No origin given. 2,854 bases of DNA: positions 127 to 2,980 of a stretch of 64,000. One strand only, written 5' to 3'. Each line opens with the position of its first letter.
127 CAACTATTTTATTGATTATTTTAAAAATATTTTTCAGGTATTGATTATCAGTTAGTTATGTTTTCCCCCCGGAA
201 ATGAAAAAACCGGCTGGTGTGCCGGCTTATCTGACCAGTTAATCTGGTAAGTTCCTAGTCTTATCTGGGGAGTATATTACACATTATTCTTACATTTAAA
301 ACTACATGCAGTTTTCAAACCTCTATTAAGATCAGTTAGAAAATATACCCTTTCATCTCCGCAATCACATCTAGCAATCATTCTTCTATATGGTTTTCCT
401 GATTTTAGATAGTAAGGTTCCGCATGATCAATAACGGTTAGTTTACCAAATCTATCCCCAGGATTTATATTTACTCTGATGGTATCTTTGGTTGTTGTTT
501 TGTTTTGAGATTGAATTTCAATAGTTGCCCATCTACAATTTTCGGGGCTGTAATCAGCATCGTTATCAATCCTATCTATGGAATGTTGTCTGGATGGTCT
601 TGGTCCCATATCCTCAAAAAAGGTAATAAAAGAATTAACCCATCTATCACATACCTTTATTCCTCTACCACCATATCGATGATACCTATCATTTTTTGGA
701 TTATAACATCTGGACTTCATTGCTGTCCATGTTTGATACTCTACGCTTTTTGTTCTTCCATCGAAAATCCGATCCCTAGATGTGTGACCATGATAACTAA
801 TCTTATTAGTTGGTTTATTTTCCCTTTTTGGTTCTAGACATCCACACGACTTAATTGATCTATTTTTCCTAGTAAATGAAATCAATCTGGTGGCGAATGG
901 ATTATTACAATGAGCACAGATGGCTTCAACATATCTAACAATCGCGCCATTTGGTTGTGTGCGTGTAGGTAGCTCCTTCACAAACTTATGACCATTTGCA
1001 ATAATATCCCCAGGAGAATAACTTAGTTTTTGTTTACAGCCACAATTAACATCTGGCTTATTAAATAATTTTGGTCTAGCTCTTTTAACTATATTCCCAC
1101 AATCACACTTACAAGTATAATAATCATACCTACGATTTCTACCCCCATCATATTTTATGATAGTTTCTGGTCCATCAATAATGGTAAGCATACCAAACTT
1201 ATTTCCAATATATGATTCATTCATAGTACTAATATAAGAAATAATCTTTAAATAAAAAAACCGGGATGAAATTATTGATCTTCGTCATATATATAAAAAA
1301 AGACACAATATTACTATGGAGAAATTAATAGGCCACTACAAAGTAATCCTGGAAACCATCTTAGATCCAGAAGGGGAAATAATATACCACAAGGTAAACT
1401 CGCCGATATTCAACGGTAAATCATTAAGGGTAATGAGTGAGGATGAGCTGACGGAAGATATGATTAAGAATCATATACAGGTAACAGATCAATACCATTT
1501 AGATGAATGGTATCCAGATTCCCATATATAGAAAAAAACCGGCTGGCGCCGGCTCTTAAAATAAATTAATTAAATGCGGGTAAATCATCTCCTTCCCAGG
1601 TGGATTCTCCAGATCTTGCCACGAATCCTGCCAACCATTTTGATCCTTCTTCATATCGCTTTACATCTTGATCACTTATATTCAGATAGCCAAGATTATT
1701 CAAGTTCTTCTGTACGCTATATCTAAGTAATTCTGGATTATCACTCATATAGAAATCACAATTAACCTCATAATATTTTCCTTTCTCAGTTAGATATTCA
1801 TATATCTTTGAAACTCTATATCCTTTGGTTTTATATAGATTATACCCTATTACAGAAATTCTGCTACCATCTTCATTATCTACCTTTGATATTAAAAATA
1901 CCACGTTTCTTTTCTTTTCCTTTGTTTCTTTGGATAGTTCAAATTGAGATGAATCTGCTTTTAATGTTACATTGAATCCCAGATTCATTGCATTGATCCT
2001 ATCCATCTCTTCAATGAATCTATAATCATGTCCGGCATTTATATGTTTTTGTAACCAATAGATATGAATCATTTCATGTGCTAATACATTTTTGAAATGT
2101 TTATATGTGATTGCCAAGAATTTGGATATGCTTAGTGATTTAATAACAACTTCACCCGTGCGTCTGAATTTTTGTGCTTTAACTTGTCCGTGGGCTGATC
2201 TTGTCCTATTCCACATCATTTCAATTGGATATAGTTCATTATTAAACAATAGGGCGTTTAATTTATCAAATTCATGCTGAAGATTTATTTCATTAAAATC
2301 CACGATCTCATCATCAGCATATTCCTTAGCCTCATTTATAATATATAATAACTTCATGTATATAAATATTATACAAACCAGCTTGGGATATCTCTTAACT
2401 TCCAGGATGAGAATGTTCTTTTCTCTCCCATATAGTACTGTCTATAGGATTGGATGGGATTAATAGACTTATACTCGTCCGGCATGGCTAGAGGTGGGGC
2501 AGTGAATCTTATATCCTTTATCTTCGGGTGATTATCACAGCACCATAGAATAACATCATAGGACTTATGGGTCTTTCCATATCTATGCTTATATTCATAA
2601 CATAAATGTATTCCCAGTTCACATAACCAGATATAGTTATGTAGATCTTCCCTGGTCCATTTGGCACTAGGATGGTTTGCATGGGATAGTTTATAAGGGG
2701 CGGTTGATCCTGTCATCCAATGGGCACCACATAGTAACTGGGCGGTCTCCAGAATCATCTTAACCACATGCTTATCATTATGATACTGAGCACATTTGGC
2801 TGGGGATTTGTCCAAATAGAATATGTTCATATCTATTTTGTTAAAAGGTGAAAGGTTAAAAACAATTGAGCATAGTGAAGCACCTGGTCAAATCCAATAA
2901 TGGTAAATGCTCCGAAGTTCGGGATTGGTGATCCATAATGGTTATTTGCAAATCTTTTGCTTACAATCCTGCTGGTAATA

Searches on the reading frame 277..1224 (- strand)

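Call 10: search_protein_families(library=phrogs, proteins=[window:277-1224:-], max_evalue=0.00001)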
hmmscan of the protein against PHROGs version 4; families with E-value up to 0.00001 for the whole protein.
window:277-1224:- (315 aa): 5 families
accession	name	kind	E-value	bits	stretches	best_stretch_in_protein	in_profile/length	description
phrog_374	-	DNA, RNA and nucleotide metabolism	2.5e-57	196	2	97-246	219-356/617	HNH endonuclease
phrog_3377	-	DNA, RNA and nucleotide metabolism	7.2e-42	144.4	1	156-246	8-98/196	HNH endonuclease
phrog_8790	-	DNA, RNA and nucleotide metabolism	1.5e-34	121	1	156-268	19-125/241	restriction endonuclease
phrog_2081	-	DNA, RNA and nucleotide metabolism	1.1e-28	101.6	1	156-249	99-203/433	HNH endonuclease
phrog_953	-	DNA, RNA and nucleotide metabolism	6.7e-18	66.2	1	156-246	218-309/420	HNH endonuclease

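Call 101: search_protein_families(library=pfam, proteins=[window:277-1224:-], max_evalue=0.001)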
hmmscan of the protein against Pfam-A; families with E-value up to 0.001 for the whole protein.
window:277-1224:- (315 aa): 0 families

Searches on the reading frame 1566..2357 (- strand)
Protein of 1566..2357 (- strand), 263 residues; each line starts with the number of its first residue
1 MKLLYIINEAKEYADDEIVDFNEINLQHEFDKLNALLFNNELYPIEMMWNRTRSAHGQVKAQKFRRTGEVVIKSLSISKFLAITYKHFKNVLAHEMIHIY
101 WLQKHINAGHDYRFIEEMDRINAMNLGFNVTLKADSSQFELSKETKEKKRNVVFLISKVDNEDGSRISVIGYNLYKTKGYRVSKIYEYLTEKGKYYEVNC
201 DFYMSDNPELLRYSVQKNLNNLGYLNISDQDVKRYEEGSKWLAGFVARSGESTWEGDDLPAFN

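Call 10: search_protein_families(library=phrogs, proteins=[window:1566-2357:-], max_evalue=0.00001)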
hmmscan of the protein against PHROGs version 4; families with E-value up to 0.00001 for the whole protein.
window:1566-2357:- (263 aa): 0 families

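Call 29: search_protein_families(library=pfam, proteins=[window:1566-2357:-], max_evalue=0.001)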
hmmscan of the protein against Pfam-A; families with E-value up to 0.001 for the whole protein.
window:1566-2357:- (263 aa): 1 family
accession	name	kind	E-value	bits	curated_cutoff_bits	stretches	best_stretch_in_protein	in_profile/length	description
PF10263.15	SprT-like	-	8.5e-10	38.9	25.6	1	27-133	2-107/108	SprT-like family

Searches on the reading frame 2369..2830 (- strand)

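Call 101: search_protein_families(library=pfam, proteins=[window:2369-2830:-], max_evalue=0.001)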
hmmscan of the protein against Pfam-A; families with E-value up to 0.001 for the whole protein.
window:2369-2830:- (153 aa): 1 family
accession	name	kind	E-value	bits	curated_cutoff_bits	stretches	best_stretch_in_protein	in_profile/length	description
PF03013.19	Pyr_excise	-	4.9e-05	24.1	23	1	1-89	1-78/81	Pyrimidine dimer DNA glycosylase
